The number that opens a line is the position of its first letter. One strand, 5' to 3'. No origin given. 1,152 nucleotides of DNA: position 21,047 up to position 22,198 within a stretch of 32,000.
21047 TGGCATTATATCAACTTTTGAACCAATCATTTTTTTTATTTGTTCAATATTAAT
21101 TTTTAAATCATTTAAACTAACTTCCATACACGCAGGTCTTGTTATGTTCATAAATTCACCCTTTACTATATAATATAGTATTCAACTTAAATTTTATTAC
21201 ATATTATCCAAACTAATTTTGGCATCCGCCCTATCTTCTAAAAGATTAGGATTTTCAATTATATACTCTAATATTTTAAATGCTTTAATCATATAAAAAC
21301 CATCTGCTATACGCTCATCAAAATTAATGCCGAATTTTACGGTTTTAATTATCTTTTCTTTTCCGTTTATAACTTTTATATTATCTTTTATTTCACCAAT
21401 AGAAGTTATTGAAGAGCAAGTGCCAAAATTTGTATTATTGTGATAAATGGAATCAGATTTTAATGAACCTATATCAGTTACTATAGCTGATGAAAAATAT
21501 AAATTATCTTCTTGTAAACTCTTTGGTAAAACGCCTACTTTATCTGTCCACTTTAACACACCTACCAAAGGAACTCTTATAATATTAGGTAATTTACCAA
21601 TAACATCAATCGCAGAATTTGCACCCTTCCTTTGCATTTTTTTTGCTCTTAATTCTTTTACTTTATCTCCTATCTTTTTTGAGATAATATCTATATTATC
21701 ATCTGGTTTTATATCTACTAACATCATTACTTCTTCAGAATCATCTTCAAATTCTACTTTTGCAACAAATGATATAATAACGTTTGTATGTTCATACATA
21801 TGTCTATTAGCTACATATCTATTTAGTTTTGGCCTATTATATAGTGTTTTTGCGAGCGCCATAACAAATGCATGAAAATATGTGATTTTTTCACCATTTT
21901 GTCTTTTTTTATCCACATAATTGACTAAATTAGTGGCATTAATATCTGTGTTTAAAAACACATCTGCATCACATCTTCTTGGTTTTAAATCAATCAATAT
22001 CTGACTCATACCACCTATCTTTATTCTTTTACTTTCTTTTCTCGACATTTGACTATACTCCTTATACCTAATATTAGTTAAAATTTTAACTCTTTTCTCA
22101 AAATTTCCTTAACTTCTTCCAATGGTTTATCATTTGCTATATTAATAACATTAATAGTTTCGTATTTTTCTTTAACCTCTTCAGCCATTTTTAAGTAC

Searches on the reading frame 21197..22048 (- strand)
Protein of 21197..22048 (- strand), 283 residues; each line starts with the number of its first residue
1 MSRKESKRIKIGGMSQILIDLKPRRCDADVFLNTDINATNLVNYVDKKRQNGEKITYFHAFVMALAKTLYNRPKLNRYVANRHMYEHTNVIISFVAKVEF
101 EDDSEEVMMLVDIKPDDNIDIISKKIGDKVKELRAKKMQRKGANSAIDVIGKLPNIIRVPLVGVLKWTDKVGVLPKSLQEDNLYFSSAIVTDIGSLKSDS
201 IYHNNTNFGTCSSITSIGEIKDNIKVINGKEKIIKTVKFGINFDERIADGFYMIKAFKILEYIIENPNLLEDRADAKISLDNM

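Call 10: search_protein_families(library=pfam, proteins=[window:21197-22048:-], max_evalue=0.00001)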
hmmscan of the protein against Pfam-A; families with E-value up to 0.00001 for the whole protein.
window:21197-22048:- (283 aa): 1 family
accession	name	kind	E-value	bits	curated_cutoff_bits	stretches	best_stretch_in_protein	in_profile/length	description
PF00198.28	2-oxoacid_dh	-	1.2e-11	44.9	23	0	30-99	30-105/232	2-oxoacid dehydrogenases acyltransferase (catalytic domain)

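Call 91: search_protein_families(library=ncbifam, proteins=[window:21197-22048:-], max_evalue=0.00001)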
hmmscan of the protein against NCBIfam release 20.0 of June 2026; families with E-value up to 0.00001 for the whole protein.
window:21197-22048:- (283 aa): 0 families
